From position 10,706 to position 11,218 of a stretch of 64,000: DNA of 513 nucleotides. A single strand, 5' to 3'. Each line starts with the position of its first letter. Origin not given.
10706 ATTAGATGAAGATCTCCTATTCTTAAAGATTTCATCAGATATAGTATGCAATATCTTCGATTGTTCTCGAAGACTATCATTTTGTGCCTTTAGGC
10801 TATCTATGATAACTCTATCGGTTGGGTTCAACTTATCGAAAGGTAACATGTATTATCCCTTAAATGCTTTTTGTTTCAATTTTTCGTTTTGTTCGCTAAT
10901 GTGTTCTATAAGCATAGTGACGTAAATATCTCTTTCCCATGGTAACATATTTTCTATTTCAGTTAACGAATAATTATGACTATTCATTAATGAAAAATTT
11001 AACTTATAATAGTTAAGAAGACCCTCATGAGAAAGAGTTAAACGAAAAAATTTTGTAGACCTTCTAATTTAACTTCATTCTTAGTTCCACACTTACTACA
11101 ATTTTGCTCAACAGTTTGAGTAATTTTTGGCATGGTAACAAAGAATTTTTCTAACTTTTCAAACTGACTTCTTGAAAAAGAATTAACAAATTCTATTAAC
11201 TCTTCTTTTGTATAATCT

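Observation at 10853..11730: Candidate programmed -1 frameshift fusing gp26 to gp51: a lambda G/GT-type chaperone pair in a T4-like phage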

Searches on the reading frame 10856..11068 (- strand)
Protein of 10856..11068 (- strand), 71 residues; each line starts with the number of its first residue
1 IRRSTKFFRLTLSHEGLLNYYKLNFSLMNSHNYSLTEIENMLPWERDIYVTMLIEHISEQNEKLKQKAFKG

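Call 5: search_protein_families(library=pfam, proteins=[window:10856-11068:-], max_evalue=0.1)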
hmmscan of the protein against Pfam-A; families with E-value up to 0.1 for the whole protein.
window:10856-11068:- (71 aa): 0 families

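Call 6: search_protein_families(library=phrogs, proteins=[window:10856-11068:-], max_evalue=0.01)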
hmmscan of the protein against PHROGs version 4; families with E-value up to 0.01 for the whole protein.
window:10856-11068:- (71 aa): 2 families
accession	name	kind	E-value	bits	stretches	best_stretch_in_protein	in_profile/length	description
phrog_634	-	tail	5e-27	95.5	1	6-68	54-116/121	baseplate hub assembly catalyst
phrog_150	-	tail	7.3e-08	33.2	1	5-54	229-277/282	baseplate hub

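Call 8: search_dna_similar(query=window:10856-11068:-, collection=phages, mode=protein, max_rows=60, max_evalue=0.001, rows=spread)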
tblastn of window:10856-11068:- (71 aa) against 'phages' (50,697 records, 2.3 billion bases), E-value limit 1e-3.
Records with a match: 606; places in all: 608; records where one place covers at least 80% of the query: 565.
Best place of each record, by identity: 60-80% 16; <60% 590.
By first word of the organism name: Synechococcus 371; Cyanophage 61; Vibrio 52; Prochlorococcus 24; Aeromonas 24; Rhizobium 18; Sinorhizobium 9; Marine 7; Pseudomonas 6; Methylophilales 4; and 16 more.
By host as written in the record: - 208; Synechococcus 107; Synechococcus sp. 38; Synechococcus sp. WH7803 28; Synechococcus sp. WH8102 20; Synechococcus sp. WH 7803 15; Synechococcus sp. MW02 12; Sinorhizobium meliloti 9; and 79 more.
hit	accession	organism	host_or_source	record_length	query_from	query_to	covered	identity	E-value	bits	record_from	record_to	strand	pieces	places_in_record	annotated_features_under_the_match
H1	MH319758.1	Marine virus AG-345-O18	single cell amplified by WGA-X; seawater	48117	3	67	92%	61.5%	1e-19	86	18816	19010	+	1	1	record has no annotation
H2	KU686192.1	Synechococcus phage S-CAM1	Synechococcus sp.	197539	5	68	90%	59.4%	6e-18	81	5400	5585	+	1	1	baseplate hub subunit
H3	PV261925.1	Synechococcus phage RB11-B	Synechococcus sp. MW02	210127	1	67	94%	56.7%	3e-15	73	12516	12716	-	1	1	baseplate hub assembly catalyst | baseplate protein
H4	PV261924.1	Synechococcus phage RN05-S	Synechococcus sp. MW02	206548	3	67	92%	56.9%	5e-15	72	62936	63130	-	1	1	baseplate hub assembly catalyst | baseplate protein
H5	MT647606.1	Pelagibacter phage Mosig EXVC030M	Candidatus Pelagibacter ubique HTCC1062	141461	1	68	96%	52.9%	9e-21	89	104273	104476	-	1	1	putative baseplate hub assembly catalyst | putative baseplate protein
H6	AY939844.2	Prochlorococcus phage P-SSM2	Prochlorococcus sp. NATL1A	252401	5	66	87%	54.8%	4e-18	81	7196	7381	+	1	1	gp51: gp51 | gp26: baseplate hub subunit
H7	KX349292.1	Cyanophage S-RIM44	Synechococcus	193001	5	67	89%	54.0%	2e-15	74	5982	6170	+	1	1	baseplate hub assembly catalyst | baseplate hub subunit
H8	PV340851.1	Synechococcus phage Sf-CH3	Synechococcus sp. WH8102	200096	7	68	87%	53.2%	7e-16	75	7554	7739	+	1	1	baseplate hub assembly catalyst | baseplate hub subunit | tail lysozyme domain-containing protein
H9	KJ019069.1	Synechococcus phage ACG-2014j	-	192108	6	68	89%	52.4%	4e-15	73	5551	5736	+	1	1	baseplate hub subunit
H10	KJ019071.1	Synechococcus phage ACG-2014g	-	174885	2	71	99%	46.5%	1e-14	71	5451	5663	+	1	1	base plate hub assembly catalyst | baseplate hub subunit | hypothetical protein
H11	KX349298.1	Cyanophage S-RIM14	Synechococcus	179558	4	70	94%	46.3%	2e-15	74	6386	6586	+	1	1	hypothetical protein | baseplate hub subunit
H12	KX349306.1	Cyanophage S-RIM14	Synechococcus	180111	4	70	94%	46.3%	2e-15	74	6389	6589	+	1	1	hypothetical protein | baseplate hub subunit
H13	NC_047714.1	Synechococcus phage ACG-2014f_Syn7803US26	-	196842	7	67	86%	50.8%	6e-16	75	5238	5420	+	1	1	baseplate hub assembly catalyst | baseplate hub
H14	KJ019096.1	Synechococcus phage ACG-2014f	-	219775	7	67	86%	50.8%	6e-16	75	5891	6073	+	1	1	base plate hub assembly catalyst | baseplate hub subunit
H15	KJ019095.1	Synechococcus phage ACG-2014f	-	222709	7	67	86%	50.8%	6e-16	75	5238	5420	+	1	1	base plate hub assembly catalyst | baseplate hub subunit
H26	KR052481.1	Sinorhizobium phage phiM19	Sinorhizobium meliloti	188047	3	62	85%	48.3%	1e-13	69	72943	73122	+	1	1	baseplate hub subunit assembly catalyst | baseplate hub subunit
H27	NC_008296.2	Synechococcus phage syn9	Synechococcus sp. WH 8012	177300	3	68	93%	43.9%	3e-14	71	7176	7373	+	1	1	baseplate hub assembly catalyst | baseplate hub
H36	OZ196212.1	Vibrio phage D527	Seawater and oysters mix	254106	3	65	89%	42.9%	9e-10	58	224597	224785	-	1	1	baseplate hub assembly catalyst | baseplate hub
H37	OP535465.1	Synechococcus phage S-CREM1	Synechococcus sp. CB0101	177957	2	57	79%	48.2%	2e-11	63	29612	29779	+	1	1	baseplate hub assembly protein | baseplate protein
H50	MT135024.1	Vibrio phage V05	Vibrio parahaemolyticus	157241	2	63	87%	40.3%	1e-8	54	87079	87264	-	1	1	hypothetical protein (x2)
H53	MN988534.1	Rhizobium phage RHph_N34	Rhizobium etli CFN42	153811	2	67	93%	35.3%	5e-4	42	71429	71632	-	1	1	baseplate hub assembly catalyst protein | putative baseplate hub subunit protein | hypothetical protein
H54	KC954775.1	Cronobacter phage S13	Cronobacter sakazakii ATCC 29544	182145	1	66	93%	34.8%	1e-6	49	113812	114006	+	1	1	putative baseplate hub subunit | hypothetical protein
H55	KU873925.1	Pseudomonas phage pf16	Pseudomonas putida PpG1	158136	1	68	96%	31.1%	2e-5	45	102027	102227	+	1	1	hypothetical protein (x2)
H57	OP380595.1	Aeromonas phage avDM3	Aeromonas hydrophila BIOTECH 10089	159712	7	61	77%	36.4%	8e-5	44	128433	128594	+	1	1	hypothetical protein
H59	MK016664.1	Synechococcus phage S-B68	Synechococcus sp. WH 7803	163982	6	71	93%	30.3%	3e-6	48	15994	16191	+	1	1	hypothetical protein | baseplate assembly chaperone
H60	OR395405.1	Desulfovibrio phage 7757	Desulfovibrio vulgaris ATCC 7757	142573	6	60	77%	30.9%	7e-4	41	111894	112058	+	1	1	record has no annotation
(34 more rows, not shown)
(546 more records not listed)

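Call 10: get_annotated_region(hit=H5, flank=2500)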
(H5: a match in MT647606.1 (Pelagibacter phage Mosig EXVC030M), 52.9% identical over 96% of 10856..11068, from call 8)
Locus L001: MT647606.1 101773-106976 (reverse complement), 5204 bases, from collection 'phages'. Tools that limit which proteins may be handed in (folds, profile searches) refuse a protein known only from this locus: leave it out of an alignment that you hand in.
description: Pelagibacter phage Mosig EXVC030M, complete genome.
organism: Pelagibacter phage Mosig EXVC030M (NCBI taxid 2759214)
taxonomy: Viruses; Duplodnaviria; Heunggongvirae; Uroviricota; Caudoviricetes; Kyanoviridae
host: Candidatus Pelagibacter ubique HTCC1062; source: oxygen minimum zone; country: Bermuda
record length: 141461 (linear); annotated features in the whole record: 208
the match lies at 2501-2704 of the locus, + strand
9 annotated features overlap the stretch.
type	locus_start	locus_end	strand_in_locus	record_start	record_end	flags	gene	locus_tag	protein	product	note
CDS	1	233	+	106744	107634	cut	-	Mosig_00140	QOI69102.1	putative ssDNA binding protein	-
CDS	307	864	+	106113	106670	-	-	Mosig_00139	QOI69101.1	putative DNA end protector protein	-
CDS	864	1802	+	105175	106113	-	-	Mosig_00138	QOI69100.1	putative baseplate tail tube initiator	-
CDS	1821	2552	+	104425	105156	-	-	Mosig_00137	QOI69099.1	putative baseplate protein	putative T4 baseplate protein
CDS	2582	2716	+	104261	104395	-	-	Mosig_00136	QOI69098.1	putative baseplate hub assembly catalyst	-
CDS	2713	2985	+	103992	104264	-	-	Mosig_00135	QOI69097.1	hypothetical protein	-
CDS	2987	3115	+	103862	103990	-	-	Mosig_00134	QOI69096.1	hypothetical protein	-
CDS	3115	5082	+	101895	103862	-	-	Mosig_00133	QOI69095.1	hypothetical protein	-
CDS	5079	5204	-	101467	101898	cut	-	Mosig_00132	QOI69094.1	putative head completion protein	-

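Call 11: get_annotated_region(hit=H2, flank=2500)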
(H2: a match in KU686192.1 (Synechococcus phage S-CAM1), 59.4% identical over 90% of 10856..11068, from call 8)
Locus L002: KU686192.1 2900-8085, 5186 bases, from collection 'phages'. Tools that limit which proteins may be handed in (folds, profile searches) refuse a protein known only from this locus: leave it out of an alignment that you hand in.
description: Synechococcus phage S-CAM1 isolate 0309SB33, complete genome.
organism: Synechococcus phage S-CAM1 (NCBI taxid 754037)
taxonomy: Viruses; Duplodnaviria; Heunggongvirae; Uroviricota; Caudoviricetes; Kyanoviridae; Anaposvirus; Anaposvirus socalone
host: Synechococcus sp.; source: -; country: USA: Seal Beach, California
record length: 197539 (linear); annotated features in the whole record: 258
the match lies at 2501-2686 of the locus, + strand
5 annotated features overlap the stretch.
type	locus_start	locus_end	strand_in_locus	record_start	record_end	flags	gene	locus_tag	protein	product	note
CDS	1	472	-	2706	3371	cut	-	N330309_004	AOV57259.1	DNA end protector protein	DNA end protector protein gp2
CDS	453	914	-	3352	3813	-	-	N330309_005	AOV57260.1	head completion protein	-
CDS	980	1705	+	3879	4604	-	-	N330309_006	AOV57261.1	hypothetical protein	-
CDS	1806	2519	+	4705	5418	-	-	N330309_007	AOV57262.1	baseplate hub subunit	base plate hub subunit gp26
CDS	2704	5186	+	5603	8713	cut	-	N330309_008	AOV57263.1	hypothetical protein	-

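Call 27: get_annotated_region(hit=H6, flank=1500)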
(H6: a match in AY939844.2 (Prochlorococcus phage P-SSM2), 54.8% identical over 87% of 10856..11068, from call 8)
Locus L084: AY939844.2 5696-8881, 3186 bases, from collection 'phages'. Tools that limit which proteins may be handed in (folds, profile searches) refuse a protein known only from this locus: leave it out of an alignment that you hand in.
description: Prochlorococcus phage P-SSM2, complete genome.
organism: Prochlorococcus phage P-SSM2 (NCBI taxid 268746)
taxonomy: Viruses; Duplodnaviria; Heunggongvirae; Uroviricota; Caudoviricetes; Kyanoviridae; Salacisavirus; Salacisavirus pssm2
host: Prochlorococcus sp. NATL1A; source: -; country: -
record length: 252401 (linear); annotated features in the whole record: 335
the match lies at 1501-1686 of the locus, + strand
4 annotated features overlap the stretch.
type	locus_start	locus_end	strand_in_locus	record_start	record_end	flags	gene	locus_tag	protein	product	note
CDS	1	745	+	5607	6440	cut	-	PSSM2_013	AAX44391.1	hypothetical protein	T4-GC: 10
CDS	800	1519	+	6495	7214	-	gp26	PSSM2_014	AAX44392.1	baseplate hub subunit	T4-GC: 11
CDS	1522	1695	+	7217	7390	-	gp51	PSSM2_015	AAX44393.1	gp51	T4-GC: 12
CDS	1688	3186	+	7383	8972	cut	-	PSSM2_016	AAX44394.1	hypothetical protein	T4-GC: 13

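Call 28: get_annotated_region(hit=H27, flank=1500)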
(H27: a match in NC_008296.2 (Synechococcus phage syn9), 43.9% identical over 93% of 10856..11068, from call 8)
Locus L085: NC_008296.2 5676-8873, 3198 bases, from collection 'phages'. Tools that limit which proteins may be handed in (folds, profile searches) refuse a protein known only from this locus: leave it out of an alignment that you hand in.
description: Synechococcus phage syn9, complete genome.
organism: Synechococcus phage syn9 (NCBI taxid 382359)
taxonomy: Viruses; Duplodnaviria; Heunggongvirae; Uroviricota; Caudoviricetes; Kyanoviridae; Ormenosvirus; Ormenosvirus syn9
host: Synechococcus sp. WH 8012; source: -; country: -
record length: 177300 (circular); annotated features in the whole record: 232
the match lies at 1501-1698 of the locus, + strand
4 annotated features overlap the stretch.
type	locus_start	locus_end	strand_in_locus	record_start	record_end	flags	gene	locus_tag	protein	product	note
CDS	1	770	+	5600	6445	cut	-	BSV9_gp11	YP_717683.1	gp11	-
CDS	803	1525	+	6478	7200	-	-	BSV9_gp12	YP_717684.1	baseplate hub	T4 gp26-like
CDS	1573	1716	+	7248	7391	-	-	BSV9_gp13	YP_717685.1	baseplate hub assembly catalyst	T4 gp51-like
CDS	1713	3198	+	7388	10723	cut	-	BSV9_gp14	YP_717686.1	gp14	-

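Call 29: get_annotated_region(hit=H26, flank=1500)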
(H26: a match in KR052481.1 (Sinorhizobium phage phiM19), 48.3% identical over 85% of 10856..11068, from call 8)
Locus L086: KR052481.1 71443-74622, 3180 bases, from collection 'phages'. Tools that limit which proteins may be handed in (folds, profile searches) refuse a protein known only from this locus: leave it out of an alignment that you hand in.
description: Sinorhizobium phage phiM19, complete genome.
organism: Sinorhizobium phage phiM19 (NCBI taxid 1647404)
taxonomy: Viruses; Duplodnaviria; Heunggongvirae; Uroviricota; Caudoviricetes; Emdodecavirus
host: Sinorhizobium meliloti; source: -; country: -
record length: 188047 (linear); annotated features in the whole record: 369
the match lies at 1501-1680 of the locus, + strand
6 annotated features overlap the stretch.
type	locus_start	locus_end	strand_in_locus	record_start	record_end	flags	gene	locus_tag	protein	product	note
CDS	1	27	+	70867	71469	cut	-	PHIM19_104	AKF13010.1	putative DNA end protector protein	gp104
CDS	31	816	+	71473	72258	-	-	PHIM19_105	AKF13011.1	tail tube monomer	gp105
CDS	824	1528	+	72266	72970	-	-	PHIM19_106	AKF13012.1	baseplate hub subunit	gp106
CDS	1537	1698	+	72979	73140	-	-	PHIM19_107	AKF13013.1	baseplate hub subunit assembly catalyst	gp107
CDS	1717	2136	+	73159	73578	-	-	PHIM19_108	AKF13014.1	hypothetical protein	gp108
CDS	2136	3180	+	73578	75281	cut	-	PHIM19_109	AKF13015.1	hypothetical protein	gp109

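Call 30: get_annotated_region(hit=H36, flank=1500)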
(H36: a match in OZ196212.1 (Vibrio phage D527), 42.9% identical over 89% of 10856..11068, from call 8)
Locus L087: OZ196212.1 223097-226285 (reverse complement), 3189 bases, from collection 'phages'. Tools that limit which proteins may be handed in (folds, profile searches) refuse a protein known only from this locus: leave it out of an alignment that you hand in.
description: Vibrio phage D527 genome assembly, chromosome: VPD527_1.
organism: Vibrio phage D527 (NCBI taxid 3105287)
taxonomy: Viruses
host: -; source: Seawater and oysters mix; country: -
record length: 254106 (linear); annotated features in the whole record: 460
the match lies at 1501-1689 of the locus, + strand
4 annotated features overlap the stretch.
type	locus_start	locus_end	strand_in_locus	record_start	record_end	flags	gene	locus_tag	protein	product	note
CDS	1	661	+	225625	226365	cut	-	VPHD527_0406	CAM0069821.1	tail tube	-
CDS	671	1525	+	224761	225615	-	-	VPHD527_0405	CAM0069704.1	baseplate hub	-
CDS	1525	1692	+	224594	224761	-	-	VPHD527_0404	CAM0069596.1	baseplate hub assembly catalyst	-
CDS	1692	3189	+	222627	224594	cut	-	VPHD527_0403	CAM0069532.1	hypothetical protein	-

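Call 31: get_annotated_region(hit=H54, flank=1500)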
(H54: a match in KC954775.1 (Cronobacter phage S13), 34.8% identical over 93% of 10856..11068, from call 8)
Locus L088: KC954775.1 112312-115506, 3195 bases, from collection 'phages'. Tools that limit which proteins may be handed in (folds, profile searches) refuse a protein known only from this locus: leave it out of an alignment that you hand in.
description: UNVERIFIED: Cronobacter phage S13, complete genome.
organism: Cronobacter phage S13 (NCBI taxid 1327935)
taxonomy: Viruses; Duplodnaviria; Heunggongvirae; Uroviricota; Caudoviricetes; Straboviridae
host: Cronobacter sakazakii ATCC 29544; source: -; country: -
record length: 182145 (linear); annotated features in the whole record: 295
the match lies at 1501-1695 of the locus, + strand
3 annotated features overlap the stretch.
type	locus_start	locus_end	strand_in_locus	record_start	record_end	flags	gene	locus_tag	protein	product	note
CDS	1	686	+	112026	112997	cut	-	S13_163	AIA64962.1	putative baseplate tail tube initiator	gp54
CDS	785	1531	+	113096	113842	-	-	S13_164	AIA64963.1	putative baseplate hub subunit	gp26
CDS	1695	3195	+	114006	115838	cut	-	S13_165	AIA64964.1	hypothetical protein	-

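Call 32: get_annotated_region(hit=H55, flank=1500)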
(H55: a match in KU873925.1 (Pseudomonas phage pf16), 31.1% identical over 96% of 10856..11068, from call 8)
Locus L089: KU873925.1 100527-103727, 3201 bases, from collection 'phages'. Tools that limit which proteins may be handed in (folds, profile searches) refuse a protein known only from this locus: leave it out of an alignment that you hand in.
description: Pseudomonas phage pf16, complete genome.
organism: Pseudomonas phage pf16 (NCBI taxid 1815630)
taxonomy: Viruses; Duplodnaviria; Heunggongvirae; Uroviricota; Caudoviricetes; Chakrabartyvirus; Chakrabartyvirus pf16
host: Pseudomonas putida PpG1; source: -; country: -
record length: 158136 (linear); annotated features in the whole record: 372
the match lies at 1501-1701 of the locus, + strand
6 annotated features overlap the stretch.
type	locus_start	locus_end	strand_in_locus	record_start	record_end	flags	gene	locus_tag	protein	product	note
CDS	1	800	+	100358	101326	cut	-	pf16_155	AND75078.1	hypothetical protein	pf16_gp155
CDS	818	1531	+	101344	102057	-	-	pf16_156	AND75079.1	hypothetical protein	pf16_gp156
regulatory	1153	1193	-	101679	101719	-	-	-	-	promoter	putative Sigma70 promoter element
CDS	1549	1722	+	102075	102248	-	-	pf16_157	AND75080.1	hypothetical protein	pf16_gp157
CDS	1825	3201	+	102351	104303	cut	-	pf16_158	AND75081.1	hypothetical protein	pf16_gp158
regulatory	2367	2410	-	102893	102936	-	-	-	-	terminator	Rho independent transcriptional terminator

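Call 33: get_annotated_region(hit=H57, flank=1500)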
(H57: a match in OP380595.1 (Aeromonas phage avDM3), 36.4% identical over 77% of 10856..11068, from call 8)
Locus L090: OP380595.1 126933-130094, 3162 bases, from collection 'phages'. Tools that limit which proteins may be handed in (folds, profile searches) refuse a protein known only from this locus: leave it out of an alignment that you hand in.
description: Aeromonas phage avDM3, complete genome.
organism: Aeromonas phage avDM3 (NCBI taxid 3101596)
taxonomy: Viruses; Duplodnaviria; Heunggongvirae; Uroviricota; Caudoviricetes; Straboviridae; Tulanevirus
host: Aeromonas hydrophila BIOTECH 10089; source: sewage; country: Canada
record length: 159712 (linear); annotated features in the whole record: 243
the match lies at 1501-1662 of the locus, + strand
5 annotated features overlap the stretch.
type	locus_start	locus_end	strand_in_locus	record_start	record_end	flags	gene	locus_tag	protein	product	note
CDS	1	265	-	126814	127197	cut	-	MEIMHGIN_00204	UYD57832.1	baseplate wedge protein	Baseplate wedge protein gp25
CDS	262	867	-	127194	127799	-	-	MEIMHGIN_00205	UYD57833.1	hypothetical protein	-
CDS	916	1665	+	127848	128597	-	-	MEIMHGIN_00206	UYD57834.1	hypothetical protein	-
CDS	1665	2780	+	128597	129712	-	-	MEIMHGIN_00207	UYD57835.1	baseplate central spike complex protein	Baseplate central spike complex protein gp27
CDS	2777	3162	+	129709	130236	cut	-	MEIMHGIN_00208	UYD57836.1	baseplate hub assembly protein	Baseplate hub assembly protein gp28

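Call 34: get_annotated_region(hit=H53, flank=1500)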
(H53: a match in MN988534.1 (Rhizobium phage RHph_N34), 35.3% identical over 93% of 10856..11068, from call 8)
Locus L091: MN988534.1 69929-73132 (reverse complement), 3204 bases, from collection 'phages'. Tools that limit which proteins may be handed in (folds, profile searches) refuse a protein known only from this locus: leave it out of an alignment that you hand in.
description: Rhizobium phage RHph_N34, complete genome.
organism: Rhizobium phage RHph_N34 (NCBI taxid 2509586)
taxonomy: Viruses; Duplodnaviria; Heunggongvirae; Uroviricota; Caudoviricetes; Pootjesviridae; Staniewskivirinae; Trinifflemingvirus; Trinifflemingvirus N34
host: Rhizobium etli CFN42; source: agricultural lands; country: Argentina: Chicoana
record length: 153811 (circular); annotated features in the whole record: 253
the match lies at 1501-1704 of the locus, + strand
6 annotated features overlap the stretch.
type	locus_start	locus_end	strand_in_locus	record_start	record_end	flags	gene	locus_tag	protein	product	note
CDS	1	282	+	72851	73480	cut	-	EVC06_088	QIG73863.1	DNA end protector protein during packaging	-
CDS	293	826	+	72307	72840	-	-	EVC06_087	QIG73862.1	putative baseplate tail tube initiator protein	-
CDS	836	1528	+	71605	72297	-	-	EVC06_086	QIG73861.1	putative baseplate hub subunit protein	-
CDS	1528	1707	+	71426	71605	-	-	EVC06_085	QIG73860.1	baseplate hub assembly catalyst protein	-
CDS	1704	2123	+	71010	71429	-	-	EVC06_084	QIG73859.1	hypothetical protein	-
CDS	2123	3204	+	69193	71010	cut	-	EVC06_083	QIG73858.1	hypothetical protein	-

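Call 35: get_annotated_region(hit=H60, flank=1500)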
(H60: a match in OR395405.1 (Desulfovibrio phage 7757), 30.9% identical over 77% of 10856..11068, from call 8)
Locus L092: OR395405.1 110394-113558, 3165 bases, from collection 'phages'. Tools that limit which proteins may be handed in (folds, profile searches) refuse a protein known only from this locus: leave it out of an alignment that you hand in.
description: UNVERIFIED_ORG: Desulfovibrio phage 7757, complete genome.
organism: Desulfovibrio phage 7757 (NCBI taxid 3074845)
taxonomy: Viruses; Duplodnaviria; Heunggongvirae; Uroviricota; Caudoviricetes
host: Desulfovibrio vulgaris ATCC 7757; source: -; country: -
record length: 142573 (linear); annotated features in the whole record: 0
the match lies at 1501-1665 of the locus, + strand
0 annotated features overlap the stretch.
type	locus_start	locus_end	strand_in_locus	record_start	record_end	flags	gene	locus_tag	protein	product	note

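Call 36: get_annotated_region(hit=H59, flank=1500)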
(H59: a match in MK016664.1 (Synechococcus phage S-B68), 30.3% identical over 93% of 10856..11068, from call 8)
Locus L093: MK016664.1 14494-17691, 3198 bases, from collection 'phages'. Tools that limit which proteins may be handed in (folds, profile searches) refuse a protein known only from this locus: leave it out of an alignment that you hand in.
description: Synechococcus phage S-B68, complete genome.
organism: Synechococcus phage S-B68 (NCBI taxid 2545437)
taxonomy: Viruses; Duplodnaviria; Heunggongvirae; Uroviricota; Caudoviricetes; Kyanoviridae
host: Synechococcus sp. WH 7803; source: -; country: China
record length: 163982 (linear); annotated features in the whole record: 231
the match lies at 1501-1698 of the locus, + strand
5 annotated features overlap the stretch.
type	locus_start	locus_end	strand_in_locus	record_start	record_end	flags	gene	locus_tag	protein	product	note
CDS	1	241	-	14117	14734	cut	-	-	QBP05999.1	hypothetical protein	-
CDS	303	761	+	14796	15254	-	-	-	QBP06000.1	head completion protein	Phage head completion protein (gp4)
CDS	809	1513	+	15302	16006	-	-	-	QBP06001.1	baseplate assembly chaperone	Phage baseplate assembly chaperone (T4-like gp26)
CDS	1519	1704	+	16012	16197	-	-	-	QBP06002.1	hypothetical protein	-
CDS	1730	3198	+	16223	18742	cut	-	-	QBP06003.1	membrane-bound lytic murein transglycosylase D precursor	-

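Call 37: get_annotated_region(hit=H50, flank=1500)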
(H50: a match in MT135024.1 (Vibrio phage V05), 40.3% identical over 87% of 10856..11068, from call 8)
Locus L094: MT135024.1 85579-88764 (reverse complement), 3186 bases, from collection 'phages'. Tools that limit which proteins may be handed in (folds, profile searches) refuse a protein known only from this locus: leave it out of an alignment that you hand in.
description: Vibrio phage V05, complete genome.
organism: Vibrio phage V05 (NCBI taxid 2724325)
taxonomy: Viruses; Duplodnaviria; Heunggongvirae; Uroviricota; Caudoviricetes; Straboviridae; Schizotequatrovirus
host: Vibrio parahaemolyticus; source: water; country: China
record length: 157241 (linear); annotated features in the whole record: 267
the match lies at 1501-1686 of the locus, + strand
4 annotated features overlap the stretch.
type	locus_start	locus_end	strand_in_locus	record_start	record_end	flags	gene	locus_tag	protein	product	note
CDS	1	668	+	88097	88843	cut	-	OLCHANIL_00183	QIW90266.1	hypothetical protein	-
CDS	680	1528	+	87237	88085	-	-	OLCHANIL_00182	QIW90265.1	hypothetical protein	-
CDS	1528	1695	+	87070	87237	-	-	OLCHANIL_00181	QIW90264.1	hypothetical protein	-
CDS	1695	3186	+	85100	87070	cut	-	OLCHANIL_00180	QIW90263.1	hypothetical protein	-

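Call 38: get_annotated_region(hit=H37, flank=1500)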
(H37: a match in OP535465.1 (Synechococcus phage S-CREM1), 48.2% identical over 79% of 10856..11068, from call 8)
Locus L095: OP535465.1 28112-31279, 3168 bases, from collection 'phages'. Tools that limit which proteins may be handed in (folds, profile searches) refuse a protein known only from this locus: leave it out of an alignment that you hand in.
description: Synechococcus phage S-CREM1, complete genome.
organism: Synechococcus phage S-CREM1 (NCBI taxid 2982919)
taxonomy: Viruses; Duplodnaviria; Heunggongvirae; Uroviricota; Caudoviricetes; Kyanoviridae
host: Synechococcus sp. CB0101; source: -; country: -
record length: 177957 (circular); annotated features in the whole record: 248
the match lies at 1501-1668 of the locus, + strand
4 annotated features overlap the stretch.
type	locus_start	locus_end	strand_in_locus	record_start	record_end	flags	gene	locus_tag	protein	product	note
CDS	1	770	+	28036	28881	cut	-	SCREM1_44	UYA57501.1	tail tube protein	-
CDS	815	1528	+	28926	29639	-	-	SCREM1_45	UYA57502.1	baseplate protein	-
CDS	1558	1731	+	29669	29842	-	-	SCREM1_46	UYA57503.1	baseplate hub assembly protein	-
CDS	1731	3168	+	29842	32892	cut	-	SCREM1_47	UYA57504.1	M15 family metallopeptidase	-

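Call 47: search_protein_families(library=phrogs, proteins=[L001:3115-5079:+], max_evalue=10)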
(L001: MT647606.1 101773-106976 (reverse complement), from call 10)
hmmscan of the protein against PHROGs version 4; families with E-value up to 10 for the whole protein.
L001:3115-5079:+ (655 aa): 3 families
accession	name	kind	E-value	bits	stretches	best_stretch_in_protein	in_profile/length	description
phrog_9640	-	unknown function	0.11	12.7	1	497-603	206-308/365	-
phrog_10041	-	unknown function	0.14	13.3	1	521-546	34-59/60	-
phrog_29339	-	unknown function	0.72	11.4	1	255-309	47-105/114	-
